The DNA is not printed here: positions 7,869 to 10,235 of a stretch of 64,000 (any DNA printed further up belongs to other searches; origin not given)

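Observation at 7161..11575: Short, unassigned glycyl-radical enzyme and its activase, translationally coupled to a GH51 arabinofuranosidase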

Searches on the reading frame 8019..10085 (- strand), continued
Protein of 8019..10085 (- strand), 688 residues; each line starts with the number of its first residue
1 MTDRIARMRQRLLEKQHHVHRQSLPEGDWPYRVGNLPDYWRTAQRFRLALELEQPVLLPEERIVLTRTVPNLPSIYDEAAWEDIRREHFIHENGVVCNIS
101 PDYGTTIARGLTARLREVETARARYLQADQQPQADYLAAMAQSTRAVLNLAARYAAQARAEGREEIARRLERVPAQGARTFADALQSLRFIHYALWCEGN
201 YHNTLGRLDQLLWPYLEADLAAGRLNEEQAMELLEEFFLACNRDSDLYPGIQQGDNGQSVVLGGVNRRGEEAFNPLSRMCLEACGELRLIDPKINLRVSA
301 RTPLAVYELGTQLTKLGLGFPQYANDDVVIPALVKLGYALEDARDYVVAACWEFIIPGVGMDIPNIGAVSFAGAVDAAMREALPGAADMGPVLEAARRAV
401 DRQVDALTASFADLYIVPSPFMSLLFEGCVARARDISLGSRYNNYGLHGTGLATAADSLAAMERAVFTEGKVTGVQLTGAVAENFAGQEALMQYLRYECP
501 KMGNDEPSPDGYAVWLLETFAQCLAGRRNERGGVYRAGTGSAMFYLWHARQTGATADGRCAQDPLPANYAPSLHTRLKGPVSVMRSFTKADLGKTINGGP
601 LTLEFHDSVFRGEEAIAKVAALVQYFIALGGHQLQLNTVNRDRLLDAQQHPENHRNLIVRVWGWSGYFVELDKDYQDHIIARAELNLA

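Call 38: fold_search(model_id=the predicted structure, library=pdb)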
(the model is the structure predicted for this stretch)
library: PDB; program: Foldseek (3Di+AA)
matches with E <= 10: 318; with E <= 0.001: 94
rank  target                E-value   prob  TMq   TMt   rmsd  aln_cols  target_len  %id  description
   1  1r8w_A                6.6e-38  1.00  0.78  0.69   7.1       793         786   24  Native structure of the B12-independent glycerol dehydratase from clostridium butyricum (released 2004-06-01)
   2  5i2g_A                3.6e-36  1.00  0.77  0.67   7.3       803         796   26  1,2-propanediol Dehydration in Roseburia inulinivorans; Structural Basis for Substrate and Enantiomer Selectivity (released 2016-06-01)
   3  5i2g_B                3.8e-36  1.00  0.77  0.68   7.0       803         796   26  1,2-propanediol Dehydration in Roseburia inulinivorans; Structural Basis for Substrate and Enantiomer Selectivity (released 2016-06-01)
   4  9r0v_A                4.6e-36  1.00  0.79  0.69   6.7       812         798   23  CutC IN COMPLEX WITH Inhibitor (released 2026-02-11)
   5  9rco_A                4.6e-36  1.00  0.76  0.67   7.2       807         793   25  1,2-propanediol dehydratase with 0.1 % glycerol additive (released 2025-06-11)
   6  9rcp_B                4.6e-36  1.00  0.77  0.67   7.0       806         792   25  1,2-propanediol dehydratase with 0.1 % 1,3-propanediol additive (released 2025-06-11)
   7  5fau_B                9.8e-36  1.00  0.79  0.69   6.5       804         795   23  wild-type choline TMA lyase in complex with choline (released 2016-09-28)
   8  5a0u_B                1.8e-35  1.00  0.80  0.70   6.3       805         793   24  Structure of CutC choline lyase choline bound form from Klebsiella pneumoniae. (released 2015-07-29)
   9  9r0v_C                1.9e-35  1.00  0.80  0.69   6.4       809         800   22  CutC IN COMPLEX WITH Inhibitor (released 2026-02-11)
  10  5fau_A                1.9e-35  1.00  0.78  0.69   6.6       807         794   23  wild-type choline TMA lyase in complex with choline (released 2016-09-28)
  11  8yjo_A                3.2e-35  1.00  0.79  0.71   6.5       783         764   25  Structure of E. coli glycyl radical enzyme PflD with bound malonate (released 2024-10-02)
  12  5i2a_B                3.2e-35  1.00  0.74  0.62   8.3       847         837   24  1,2-propanediol Dehydration in Roseburia inulinivorans; Structural Basis for Substrate and Enantiomer Selectivity (released 2016-06-01)
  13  9rcq_A                3.7e-35  1.00  0.77  0.66   6.9       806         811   25  1,2-propanediol dehydratase with no ligand additives (released 2025-06-11)
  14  6vxc_A                4.6e-35  1.00  0.79  0.70   6.3       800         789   23  Crystal structure of hydroxyproline dehydratase (HypD) from Clostridioides difficile (released 2020-04-08)
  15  9ht9_A                4.6e-35  1.00  0.77  0.68   7.2       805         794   23  CutC in complex with inhibitor1 (released 2026-01-14)
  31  8id0                  3.5e-34  1.00  0.79  0.71   6.7       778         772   24  Crystal structure of PflD bound to 1,5-anhydromannitol-6-phosphate in Streptococcus dysgalactiae subsp. equisimilis (released 2024-10-02)
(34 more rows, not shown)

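Call 42: search_protein_families(library=pfam, alignment_id=A2, max_evalue=0.00001)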
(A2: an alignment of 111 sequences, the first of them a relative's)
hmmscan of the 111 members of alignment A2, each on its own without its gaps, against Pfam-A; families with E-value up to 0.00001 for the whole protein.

A. member 1, L001:253-945:- (231 aa): 1 family
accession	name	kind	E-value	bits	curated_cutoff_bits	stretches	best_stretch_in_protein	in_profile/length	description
PF00596.27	Aldolase_II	-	1.4e-50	172.1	22.2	1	9-196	3-182/183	Class II Aldolase and Adducin N-terminal domain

B. families by the number of members that match (of 111 scanned): 90 families (the first 25 are shown)
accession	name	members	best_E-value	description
PF00528.27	BPD_transp_1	6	1.7e-39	Binding-protein-dependent transport system inner membrane component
PF06964.18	Alpha-L-AF_C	3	2.9e-37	Alpha-L-arabinofuranosidase C-terminal domain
PF13304.12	AAA_21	3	1.5e-09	AAA domain, putative AbiEii toxin, Type IV TA system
PF01268.25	FTHFS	2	1.2e-276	Formate--tetrahydrofolate ligase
PF02610.21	AraA_N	2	8.4e-77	L-arabinose isomerase N-terminal domain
PF24856.1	AraA_central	2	4.6e-58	L-arabinose isomerase central domain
PF11762.14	Arabinose_Iso_C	2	1.1e-56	L-arabinose isomerase C-terminal domain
PF00596.27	Aldolase_II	2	1.5e-51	Class II Aldolase and Adducin N-terminal domain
PF13407.12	Peripla_BP_4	2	2.4e-33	Periplasmic binding protein domain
PF02782.22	FGGY_C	2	1.5e-31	FGGY family of carbohydrate kinases, C-terminal domain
PF00583.31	Acetyltransf_1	2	2.7e-19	Acetyltransferase (GNAT) family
PF00370.27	FGGY_N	2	2.5e-16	FGGY family of carbohydrate kinases, N-terminal domain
PF02463.25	SMC_N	2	2.9e-15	RecF/RecN/SMC N terminal domain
PF02837.24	Glyco_hydro_2_N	2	1.4e-13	Glycosyl hydrolases family 2, sugar binding domain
PF13673.13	Acetyltransf_10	2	1.4e-12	Acetyltransferase (GNAT) domain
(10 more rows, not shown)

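Call 45: search_protein_families(library=pfam, alignment_id=A3, max_evalue=0.00001)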
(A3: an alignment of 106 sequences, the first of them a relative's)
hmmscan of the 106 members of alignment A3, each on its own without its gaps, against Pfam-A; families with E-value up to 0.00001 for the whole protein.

A. member 1, L021:591-1610:+ (340 aa): 4 families
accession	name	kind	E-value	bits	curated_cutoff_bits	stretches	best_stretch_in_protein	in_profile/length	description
PF00532.27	Peripla_BP_1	-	1.3e-35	123.7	22.2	1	70-322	2-265/281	Periplasmic binding proteins and sugar binding domain of LacI family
PF13377.12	Peripla_BP_3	-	4.9e-28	98.7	26.5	1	179-340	2-167/167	Periplasmic binding protein-like domain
PF13407.12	Peripla_BP_4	-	2.9e-16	60.2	35.1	1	72-286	1-220/258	Periplasmic binding protein domain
PF00356.27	LacI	-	4.7e-12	45.9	27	1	13-58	1-46/46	Bacterial regulatory proteins, lacI family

B. families by the number of members that match (of 106 scanned): 116 families (the first 25 are shown)
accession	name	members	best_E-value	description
PF12833.13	HTH_18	6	2.2e-22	Helix-turn-helix domain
PF00165.29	HTH_AraC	6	1.6e-20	Bacterial regulatory helix-turn-helix proteins, AraC family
PF13407.12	Peripla_BP_4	5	4e-59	Periplasmic binding protein domain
PF07690.21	MFS_1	5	1.6e-45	Major Facilitator Superfamily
PF00532.27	Peripla_BP_1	5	1.3e-35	Periplasmic binding proteins and sugar binding domain of LacI family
PF00083.30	Sugar_tr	4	3.2e-115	Sugar (and other) transporter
PF02065.24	Melibiase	4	5.5e-104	Melibiase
PF01263.26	Aldose_epim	4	3.5e-90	Aldose 1-epimerase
PF06580.19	His_kinase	4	1.5e-28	Histidine kinase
PF13377.12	Peripla_BP_3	4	4.9e-28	Periplasmic binding protein-like domain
PF00072.30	Response_reg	4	4.5e-27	Response regulator receiver domain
PF02518.31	HATPase_c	4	8.4e-15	Histidine kinase-, DNA gyrase B-, and HSP90-like ATPase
PF00528.27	BPD_transp_1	3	1.6e-18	Binding-protein-dependent transport system inner membrane component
PF00672.30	HAMP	3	1.3e-09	HAMP domain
PF07944.18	Beta-AFase-like_GH127_cat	2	9.7e-73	Beta-L-arabinofuranosidase, GH127 catalytic domain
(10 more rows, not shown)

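Call 46: search_protein_families(library=pfam, alignment_id=A4, max_evalue=0.00001)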
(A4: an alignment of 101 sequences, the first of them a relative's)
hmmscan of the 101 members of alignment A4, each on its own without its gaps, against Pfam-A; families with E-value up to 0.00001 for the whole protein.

A. member 1, L036:13920-15104:+ (395 aa): 2 families
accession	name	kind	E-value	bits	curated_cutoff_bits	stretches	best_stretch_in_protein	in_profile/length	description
PF04773.18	FecR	-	2.4e-15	57.2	24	1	183-276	3-96/97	FecR protein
PF16344.10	FecR_C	-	3.8e-12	46.5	24.4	1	325-393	2-69/70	FecR, C-terminal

B. families by the number of members that match (of 101 scanned): 120 families (the first 25 are shown)
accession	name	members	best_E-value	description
PF00083.30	Sugar_tr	7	5.2e-116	Sugar (and other) transporter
PF07690.21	MFS_1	7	3.8e-43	Major Facilitator Superfamily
PF13377.12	Peripla_BP_3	5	7.1e-23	Periplasmic binding protein-like domain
PF06964.18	Alpha-L-AF_C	4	8.4e-41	Alpha-L-arabinofuranosidase C-terminal domain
PF13620.12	CarboxypepD_reg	4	2.3e-17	Carboxypeptidase regulatory-like domain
PF22848.2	ASD1_dom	4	5.1e-15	Alpha-L-arabinofuranosidase 1 domain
PF00528.27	BPD_transp_1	4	3.6e-14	Binding-protein-dependent transport system inner membrane component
PF13407.12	Peripla_BP_4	3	3e-65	Periplasmic binding protein domain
PF00532.27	Peripla_BP_1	3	1.1e-28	Periplasmic binding proteins and sugar binding domain of LacI family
PF12833.13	HTH_18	3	4.2e-23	Helix-turn-helix domain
PF00165.29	HTH_AraC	3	7.1e-22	Bacterial regulatory helix-turn-helix proteins, AraC family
PF13715.12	CarbopepD_reg_2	3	6.7e-21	CarboxypepD_reg-like domain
PF00370.27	FGGY_N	2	2.3e-60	FGGY family of carbohydrate kinases, N-terminal domain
PF00884.28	Sulfatase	2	5.3e-56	Sulfatase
PF00005.33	ABC_tran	2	9.9e-49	ABC transporter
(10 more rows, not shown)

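Call 61: search_protein_families(library=pfam, proteins=[L037:12183-14138:+, L055:9135-10001:+, L055:12058-12657:+, L041:6974-8158:+, L041:8152-9018:+, L078:12107-13174:+, L078:13196-14869:+, L018:8276-9862:+, L028:8229-9986:+, L030:13397-14863:+], max_evalue=0.00001)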
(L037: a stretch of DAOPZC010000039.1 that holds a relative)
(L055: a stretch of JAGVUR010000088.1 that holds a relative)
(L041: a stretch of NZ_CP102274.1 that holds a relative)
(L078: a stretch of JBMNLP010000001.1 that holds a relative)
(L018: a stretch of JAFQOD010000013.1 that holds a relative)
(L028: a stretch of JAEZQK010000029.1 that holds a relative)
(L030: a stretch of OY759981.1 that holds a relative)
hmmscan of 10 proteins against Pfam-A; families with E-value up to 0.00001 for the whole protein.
L037:12183-14138:+ (652 aa): 2 families
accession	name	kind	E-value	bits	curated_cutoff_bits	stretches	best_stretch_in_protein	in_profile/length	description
PF13620.12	CarboxypepD_reg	-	2.3e-17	63.5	32.3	1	23-98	1-81/82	Carboxypeptidase regulatory-like domain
PF13715.12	CarbopepD_reg_2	-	4.6e-06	27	32.2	0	24-78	1-57/88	CarboxypepD_reg-like domain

L055:9135-10001:+ (289 aa): 2 families
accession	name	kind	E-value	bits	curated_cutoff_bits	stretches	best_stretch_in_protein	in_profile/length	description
PF01728.25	FtsJ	-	7.5e-40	137.2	24.1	1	97-277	1-177/181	FtsJ-like methyltransferase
PF01479.30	S4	-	7.1e-06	26.1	22.8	0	42-81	2-40/48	S4 domain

L055:12058-12657:+ (200 aa): 1 family
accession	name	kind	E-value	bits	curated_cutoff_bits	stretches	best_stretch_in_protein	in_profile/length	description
PF01300.24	Sua5_yciO_yrdC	-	3.7e-45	154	25.1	1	18-186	2-178/178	Telomere recombination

L041:6974-8158:+ (395 aa): 1 family
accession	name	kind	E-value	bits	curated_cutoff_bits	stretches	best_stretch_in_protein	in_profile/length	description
PF02086.21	MethyltransfD12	-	1.9e-39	136.3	22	1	49-334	1-241/253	D12 class N6 adenine-specific DNA methyltransferase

L041:8152-9018:+ (289 aa): 1 family
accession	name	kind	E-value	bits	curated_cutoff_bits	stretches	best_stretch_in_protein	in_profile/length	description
PF02086.21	MethyltransfD12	-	3.5e-33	115.8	22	1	9-259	1-250/253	D12 class N6 adenine-specific DNA methyltransferase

L078:12107-13174:+ (356 aa): 3 families
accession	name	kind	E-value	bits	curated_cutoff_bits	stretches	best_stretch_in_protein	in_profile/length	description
PF08240.17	ADH_N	-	2.3e-26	92.5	23.5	1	30-144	2-97/104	Alcohol dehydrogenase GroES-like domain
PF00107.32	ADH_zinc_N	-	3.3e-18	66.3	31.8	1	208-307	18-116/129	Zinc-binding dehydrogenase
PF16912.11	Glu_dehyd_C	-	6.2e-07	29.5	34.9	0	178-283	29-134/211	Glucose dehydrogenase C-terminus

L078:13196-14869:+ (558 aa): 2 families
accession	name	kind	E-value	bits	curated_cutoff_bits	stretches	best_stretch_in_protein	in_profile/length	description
PF07944.18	Beta-AFase-like_GH127_cat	-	3.7e-26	92.5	24.9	1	17-370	2-367/376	Beta-L-arabinofuranosidase, GH127 catalytic domain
PF20736.2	Glyco_hydro127M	-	4.8e-09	36.7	24.2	1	389-442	2-57/95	Beta-L-arabinofuranosidase, GH127 middle domain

L018:8276-9862:+ (529 aa): 2 families
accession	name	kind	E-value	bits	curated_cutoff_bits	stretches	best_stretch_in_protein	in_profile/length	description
PF11700.14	ATG22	-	1e-50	173.3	24.1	3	156-334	187-371/482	Vacuole effluxer Atg22 like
PF07690.21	MFS_1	-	1.9e-17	63.6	33.4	1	49-339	11-291/347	Major Facilitator Superfamily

L028:8229-9986:+ (586 aa): 1 family
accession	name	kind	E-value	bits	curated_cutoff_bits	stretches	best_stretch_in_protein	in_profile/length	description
PF02065.24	Melibiase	-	9.1e-07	28.6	27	1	190-327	46-188/347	Melibiase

L030:13397-14863:+ (489 aa): 1 family
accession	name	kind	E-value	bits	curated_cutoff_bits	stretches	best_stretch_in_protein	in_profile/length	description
PF04041.19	Glyco_hydro_130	-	1.8e-33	116.3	26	1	260-483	84-316/320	beta-1,4-mannooligosaccharide phosphorylase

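Call 71: find_encoding_contigs(protein=P0011, flank=8000, max_places=4)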
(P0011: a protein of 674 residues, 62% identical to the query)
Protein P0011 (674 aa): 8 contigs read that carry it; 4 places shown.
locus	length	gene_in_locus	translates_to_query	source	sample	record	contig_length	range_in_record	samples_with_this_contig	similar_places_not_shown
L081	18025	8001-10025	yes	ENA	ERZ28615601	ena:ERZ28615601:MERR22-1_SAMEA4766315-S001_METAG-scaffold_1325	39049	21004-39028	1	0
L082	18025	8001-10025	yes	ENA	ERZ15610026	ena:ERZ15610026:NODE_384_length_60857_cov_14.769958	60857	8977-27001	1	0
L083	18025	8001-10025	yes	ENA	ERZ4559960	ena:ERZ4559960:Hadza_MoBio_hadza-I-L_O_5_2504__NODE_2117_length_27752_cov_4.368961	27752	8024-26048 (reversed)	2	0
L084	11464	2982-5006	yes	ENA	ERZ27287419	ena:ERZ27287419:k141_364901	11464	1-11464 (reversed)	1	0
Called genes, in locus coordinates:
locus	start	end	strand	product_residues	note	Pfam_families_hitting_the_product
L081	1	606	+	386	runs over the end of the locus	PF09587:PGA_cap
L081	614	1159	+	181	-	PF00156:Pribosyltran, PF14681:UPRTase (weak)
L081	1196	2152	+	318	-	PF00180:Iso_dh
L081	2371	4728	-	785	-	PF19732:SpoIIE_N, PF07228:SpoIIE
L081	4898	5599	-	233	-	PF06347:SH3_4 (weak), PF08239:SH3_3, PF18348:SH3_16 (faint), PF08239:SH3_3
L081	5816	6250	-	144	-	PF05105:Phage_holin_4_1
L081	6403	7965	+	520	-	PF07690:MFS_1, PF11700:ATG22, PF07690:MFS_1 (weak), PF11700:ATG22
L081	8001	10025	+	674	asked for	PF02901:PFL-like, PF01228:Gly_radical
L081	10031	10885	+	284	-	PF13353:Fer4_12, PF04055:Radical_SAM, PF00037:Fer4 (faint)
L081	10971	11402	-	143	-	PF13581:HATPase_c_2, PF02518:HATPase_c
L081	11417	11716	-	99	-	PF01740:STAS, PF13466:STAS_2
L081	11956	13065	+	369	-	PF00532:Peripla_BP_1, PF13377:Peripla_BP_3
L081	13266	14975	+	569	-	PF18952:DUF5696, PF19773:DUF6259 (weak)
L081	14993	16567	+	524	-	PF00890:FAD_binding_2, PF01134:GIDA (weak), PF01266:DAO (faint), PF07992:Pyr_redox_2 (faint), PF02910:Succ_DH_flav_C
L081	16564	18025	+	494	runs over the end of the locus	?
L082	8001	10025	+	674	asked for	PF02901:PFL-like, PF01228:Gly_radical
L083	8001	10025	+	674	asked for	PF02901:PFL-like, PF01228:Gly_radical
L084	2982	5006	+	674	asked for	PF02901:PFL-like, PF01228:Gly_radical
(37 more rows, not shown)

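Call 72: search_protein_representatives(protein=window:8019-10085:-)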
Query: 688 residues. Proteins with E-value up to 0.001 (for the whole library): 6958; up to 1e-10: 3810; up to 1e-30: 1779. The best 150 are listed.
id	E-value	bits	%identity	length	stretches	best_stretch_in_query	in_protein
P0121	2.2e-221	753.0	54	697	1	1-685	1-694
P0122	1.3e-216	737.2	51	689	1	1-684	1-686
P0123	3.7e-210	715.9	51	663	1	8-685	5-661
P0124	1.5e-202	690.8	49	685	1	1-686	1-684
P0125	7.5e-201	685.2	47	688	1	1-686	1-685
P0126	1.1e-200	684.5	49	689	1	1-683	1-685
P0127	4.0e-199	679.5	46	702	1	1-683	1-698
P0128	4.7e-195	666.0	49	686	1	2-686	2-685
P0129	1.0e-192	658.3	46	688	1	1-686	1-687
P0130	9.1e-191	651.8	58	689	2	1-452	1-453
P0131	4.0e-189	646.4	49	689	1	44-686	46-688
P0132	5.4e-179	612.9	54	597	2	355-685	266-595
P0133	7.2e-178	609.2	56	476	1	212-686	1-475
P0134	9.8e-175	598.8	45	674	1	2-685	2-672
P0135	2.5e-169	581.0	46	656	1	8-686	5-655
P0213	2.1e-78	280.5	99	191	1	1-128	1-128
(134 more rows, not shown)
